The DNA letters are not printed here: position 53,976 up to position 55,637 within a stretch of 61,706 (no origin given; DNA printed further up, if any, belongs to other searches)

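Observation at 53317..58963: Compact four-gene polyuronate (alginate/glucuronan-like) synthesis-modification-cleavage module in a minimal-genome bacterium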

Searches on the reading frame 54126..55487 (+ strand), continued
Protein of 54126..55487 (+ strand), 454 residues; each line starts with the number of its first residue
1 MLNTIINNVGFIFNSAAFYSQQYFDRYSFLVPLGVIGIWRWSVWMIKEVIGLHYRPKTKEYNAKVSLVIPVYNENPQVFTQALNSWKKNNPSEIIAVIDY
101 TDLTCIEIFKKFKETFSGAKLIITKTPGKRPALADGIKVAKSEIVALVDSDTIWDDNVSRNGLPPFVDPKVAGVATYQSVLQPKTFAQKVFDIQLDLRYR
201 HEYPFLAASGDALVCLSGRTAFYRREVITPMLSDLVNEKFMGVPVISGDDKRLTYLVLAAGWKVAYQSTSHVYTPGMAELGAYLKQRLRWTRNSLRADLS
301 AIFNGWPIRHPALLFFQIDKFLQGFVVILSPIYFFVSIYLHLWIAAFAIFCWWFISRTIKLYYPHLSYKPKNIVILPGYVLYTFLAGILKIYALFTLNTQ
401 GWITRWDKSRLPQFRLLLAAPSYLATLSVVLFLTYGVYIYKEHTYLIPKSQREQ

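Call 64: get_annotated_region(hit=H8, flank=4000)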
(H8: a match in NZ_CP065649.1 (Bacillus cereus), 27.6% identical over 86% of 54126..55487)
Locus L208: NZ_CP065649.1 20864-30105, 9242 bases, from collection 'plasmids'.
description: Bacillus cereus strain FDAARGOS_918 plasmid unnamed, complete sequence
organism: Bacillus cereus (NCBI taxid 1396)
taxonomy: Bacteria; Bacillota; Bacilli; Bacillales; Bacillaceae; Bacillus; Bacillus cereus
host: -; source: -; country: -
typing (MOB-suite, as given by PLSDB): conjugative; replicon rep_cluster_125; relaxase MOBP; mating-pair formation MPF_T
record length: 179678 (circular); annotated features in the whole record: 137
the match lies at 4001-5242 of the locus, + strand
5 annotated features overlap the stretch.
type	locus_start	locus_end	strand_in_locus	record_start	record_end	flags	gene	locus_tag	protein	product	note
CDS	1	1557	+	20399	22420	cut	-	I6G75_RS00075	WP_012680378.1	S-layer homology domain-containing protein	-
CDS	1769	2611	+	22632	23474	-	-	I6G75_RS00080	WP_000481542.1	phosphatase PAP2 family protein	-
predicted_resistance_gene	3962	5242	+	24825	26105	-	hasA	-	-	hyaluronan synthase HasA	predicted by amrfinderplus; class ; identity 99.77%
CDS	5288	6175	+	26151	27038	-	galU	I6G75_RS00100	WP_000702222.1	UTP--glucose-1-phosphate uridylyltransferase GalU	GO:0009225 - nucleotide-sugar metabolic process [Evidence IEA]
CDS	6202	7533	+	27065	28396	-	-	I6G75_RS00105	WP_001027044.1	UDP-glucose/GDP-mannose dehydrogenase family protein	-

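Call 65: get_annotated_region(hit=H40, flank=1500)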
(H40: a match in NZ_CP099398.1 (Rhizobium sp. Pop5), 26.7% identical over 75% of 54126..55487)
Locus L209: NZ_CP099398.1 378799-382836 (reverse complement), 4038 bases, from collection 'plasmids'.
description: Rhizobium sp. Pop5 plasmid pRsp_Pop5_3, complete sequence
organism: Rhizobium sp. Pop5 (NCBI taxid 1223565)
taxonomy: Bacteria; Pseudomonadota; Alphaproteobacteria; Hyphomicrobiales; Rhizobiaceae; Rhizobium; Rhizobium sp. Pop5
host: -; source: Phaseolus vulgaris,Cell culture; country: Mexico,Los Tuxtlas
typing (MOB-suite, as given by PLSDB): conjugative; replicon rep_cluster_287; relaxase MOBQ; mating-pair formation MPF_T
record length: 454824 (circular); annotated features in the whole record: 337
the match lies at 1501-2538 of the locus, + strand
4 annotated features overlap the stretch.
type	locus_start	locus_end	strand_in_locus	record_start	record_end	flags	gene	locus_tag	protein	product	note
CDS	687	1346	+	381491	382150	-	nodB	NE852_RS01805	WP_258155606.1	chitooligosaccharide deacetylase NodB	GO:0009877 - nodulation [Evidence IEA]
CDS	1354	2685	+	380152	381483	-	nodC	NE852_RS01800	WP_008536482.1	chitooligosaccharide synthase NodC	GO:0009877 - nodulation [Evidence IEA]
CDS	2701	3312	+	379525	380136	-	nodS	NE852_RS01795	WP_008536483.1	nodulation methyltransferase NodS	GO:0009312 - oligosaccharide biosynthetic process [Evidence IEA]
CDS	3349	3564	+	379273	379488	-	-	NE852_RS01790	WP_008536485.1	carbamoyltransferase N-terminal domain-containing protein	GO:0009058 - biosynthetic process [Evidence IEA]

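Call 66: get_annotated_region(hit=H3, flank=5000)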
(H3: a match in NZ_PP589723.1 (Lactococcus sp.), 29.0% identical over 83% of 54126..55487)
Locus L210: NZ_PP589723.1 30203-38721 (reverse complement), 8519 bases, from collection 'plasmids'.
description: Lactococcus sp. strain UCCL637 plasmid pUCCL637C, complete sequence
organism: Lactococcus sp. (NCBI taxid 44273)
taxonomy: Bacteria; Bacillota; Bacilli; Lactobacillales; Streptococcaceae; Lactococcus; Lactococcus sp.
host: -; source: Bacterial culture,Dairy environment; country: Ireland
typing (MOB-suite, as given by PLSDB): mobilizable; replicon rep_cluster_556,rep_cluster_556
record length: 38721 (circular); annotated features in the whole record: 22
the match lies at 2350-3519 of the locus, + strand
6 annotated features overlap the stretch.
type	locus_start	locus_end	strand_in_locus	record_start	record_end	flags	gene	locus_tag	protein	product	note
CDS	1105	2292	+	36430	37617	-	-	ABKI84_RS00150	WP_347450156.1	nucleotide sugar dehydrogenase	GO:0000271 - polysaccharide biosynthetic process [Evidence IEA]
CDS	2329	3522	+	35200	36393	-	-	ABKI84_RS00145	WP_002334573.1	glycosyltransferase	-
CDS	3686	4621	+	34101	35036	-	-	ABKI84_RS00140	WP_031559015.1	IS30 family transposase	-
CDS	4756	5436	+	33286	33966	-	-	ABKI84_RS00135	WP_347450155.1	IS6-like element ISS1N family transposase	GO:0006313 - DNA transposition [Evidence IEA]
CDS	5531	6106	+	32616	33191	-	-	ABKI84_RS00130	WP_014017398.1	VanZ family protein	GO:0071555 - cell wall organization [Evidence IEA]; GO:0046677 - response to antibiotic [Evidence IEA]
CDS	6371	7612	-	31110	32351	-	-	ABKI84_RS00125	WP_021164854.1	OFA family MFS transporter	GO:0055085 - transmembrane transport [Evidence IEA]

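Call 69: search_protein_families(library=pfam, proteins=[P0299, P0283, P0261, P0282, P0290, P0264, P0367, P0356], max_evalue=0.001)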
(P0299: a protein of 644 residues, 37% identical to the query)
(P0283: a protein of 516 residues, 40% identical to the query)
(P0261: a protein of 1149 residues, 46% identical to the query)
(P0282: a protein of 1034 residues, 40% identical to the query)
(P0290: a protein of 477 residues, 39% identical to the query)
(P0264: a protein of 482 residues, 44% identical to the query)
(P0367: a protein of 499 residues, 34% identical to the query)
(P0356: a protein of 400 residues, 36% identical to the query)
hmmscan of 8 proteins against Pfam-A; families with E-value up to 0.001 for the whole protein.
P0299 (644 aa): 5 families
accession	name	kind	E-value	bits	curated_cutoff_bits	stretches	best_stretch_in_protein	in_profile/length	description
PF01833.30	TIG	-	1.2e-29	102.5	20.9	3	69-144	1-77/84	IPT/TIG domain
PF13641.12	Glyco_tranf_2_3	-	1.2e-27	97.9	27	1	286-512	3-230/230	Glycosyltransferase like family 2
PF00535.33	Glycos_transf_2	-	8.3e-21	75.1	23.3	1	287-448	1-165/168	Glycosyl transferase family 2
PF13506.12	Glyco_transf_21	-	8.1e-08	32.4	21.7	1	352-511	22-174/174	Glycosyl transferase family 21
PF13632.12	Glyco_trans_2_3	-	3.6e-06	27.4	27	1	364-550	2-182/198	Glycosyl transferase family group 2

P0283 (516 aa): 4 families
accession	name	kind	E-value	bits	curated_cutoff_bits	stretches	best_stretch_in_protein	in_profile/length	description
PF13641.12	Glyco_tranf_2_3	-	2.7e-24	86.9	27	1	139-366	3-230/230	Glycosyltransferase like family 2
PF00535.33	Glycos_transf_2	-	1.8e-15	57.7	23.3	1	140-301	1-164/168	Glycosyl transferase family 2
PF13632.12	Glyco_trans_2_3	-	1.7e-14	54.5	27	1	219-427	2-196/198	Glycosyl transferase family group 2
PF13506.12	Glyco_transf_21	-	1.1e-08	35.1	21.7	1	210-365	25-174/174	Glycosyl transferase family 21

P0261 (1149 aa): 7 families
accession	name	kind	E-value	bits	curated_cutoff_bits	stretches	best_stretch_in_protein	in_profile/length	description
PF13641.12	Glyco_tranf_2_3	-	3e-32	112.9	27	1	48-277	3-230/230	Glycosyltransferase like family 2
PF13229.12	Beta_helix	-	3e-27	95.6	25.9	2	844-993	9-157/158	Right handed beta helix region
PF05048.19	NosD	-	2.5e-24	86.3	23.6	3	699-828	48-174/212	Periplasmic copper-binding protein (NosD)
PF00535.33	Glycos_transf_2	-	8.6e-17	62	23.3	1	49-212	1-164/168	Glycosyl transferase family 2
PF13632.12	Glyco_trans_2_3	-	1e-15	58.6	27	1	128-322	1-190/198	Glycosyl transferase family group 2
PF13506.12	Glyco_transf_21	-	8.1e-09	35.6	21.7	1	115-276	20-174/174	Glycosyl transferase family 21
PF03142.21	Chitin_synth_2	-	5e-08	32.5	27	1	118-208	194-285/527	Chitin synthase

P0282 (1034 aa): 6 families
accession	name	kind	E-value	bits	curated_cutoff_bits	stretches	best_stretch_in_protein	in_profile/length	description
PF13641.12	Glyco_tranf_2_3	-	6.6e-35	121.6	27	1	44-272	2-230/230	Glycosyltransferase like family 2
PF00535.33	Glycos_transf_2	-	3.2e-13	50.4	23.3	1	46-207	1-164/168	Glycosyl transferase family 2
PF13632.12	Glyco_trans_2_3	-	3.5e-12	47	27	1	124-331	2-195/198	Glycosyl transferase family group 2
PF13229.12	Beta_helix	-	2.4e-11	43.9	25.9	2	699-831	12-146/158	Right handed beta helix region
PF13506.12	Glyco_transf_21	-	5.1e-09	36.3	21.7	1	111-271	21-174/174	Glycosyl transferase family 21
PF05048.19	NosD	-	3.8e-08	33.5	23.6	1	802-897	60-154/212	Periplasmic copper-binding protein (NosD)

P0290 (477 aa): 5 families
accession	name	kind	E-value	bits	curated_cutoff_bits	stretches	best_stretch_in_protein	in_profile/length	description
PF13641.12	Glyco_tranf_2_3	-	4e-29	102.7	27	1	123-351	3-230/230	Glycosyltransferase like family 2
PF00535.33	Glycos_transf_2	-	1.7e-18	67.6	23.3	1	124-286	1-164/168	Glycosyl transferase family 2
PF13632.12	Glyco_trans_2_3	-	3.2e-11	43.9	27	1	202-405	1-197/198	Glycosyl transferase family group 2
PF03142.21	Chitin_synth_2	-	1.9e-06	27.3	27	1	193-283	195-286/527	Chitin synthase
PF13506.12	Glyco_transf_21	-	2.7e-06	27.4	21.7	1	190-350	21-174/174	Glycosyl transferase family 21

P0264 (482 aa): 5 families
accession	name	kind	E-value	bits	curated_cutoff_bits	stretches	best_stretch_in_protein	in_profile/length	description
PF13641.12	Glyco_tranf_2_3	-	1.8e-23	84.2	27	1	106-331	6-230/230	Glycosyltransferase like family 2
PF00535.33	Glycos_transf_2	-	2.7e-13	50.6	23.3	1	104-266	1-164/168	Glycosyl transferase family 2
PF13632.12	Glyco_trans_2_3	-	3.5e-13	50.3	27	1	182-390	1-185/198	Glycosyl transferase family group 2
PF13506.12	Glyco_transf_21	-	9.8e-07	28.8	21.7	1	169-330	20-174/174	Glycosyl transferase family 21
PF03142.21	Chitin_synth_2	-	0.00017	20.8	27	0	175-340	197-381/527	Chitin synthase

P0367 (499 aa): 2 families
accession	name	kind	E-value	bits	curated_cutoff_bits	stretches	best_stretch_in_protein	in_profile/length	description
PF13641.12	Glyco_tranf_2_3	-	8.6e-22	78.7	27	1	93-323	2-230/230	Glycosyltransferase like family 2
PF00535.33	Glycos_transf_2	-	6.5e-14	52.7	23.3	1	95-255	1-164/168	Glycosyl transferase family 2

P0356 (400 aa): 3 families
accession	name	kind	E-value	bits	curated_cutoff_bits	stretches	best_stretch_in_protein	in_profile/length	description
PF13641.12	Glyco_tranf_2_3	-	5e-26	92.6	27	1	124-338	3-216/230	Glycosyltransferase like family 2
PF00535.33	Glycos_transf_2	-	6e-15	56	23.3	1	125-287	1-164/168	Glycosyl transferase family 2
PF13506.12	Glyco_transf_21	-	1.5e-10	41.2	21.7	1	188-289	18-116/174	Glycosyl transferase family 21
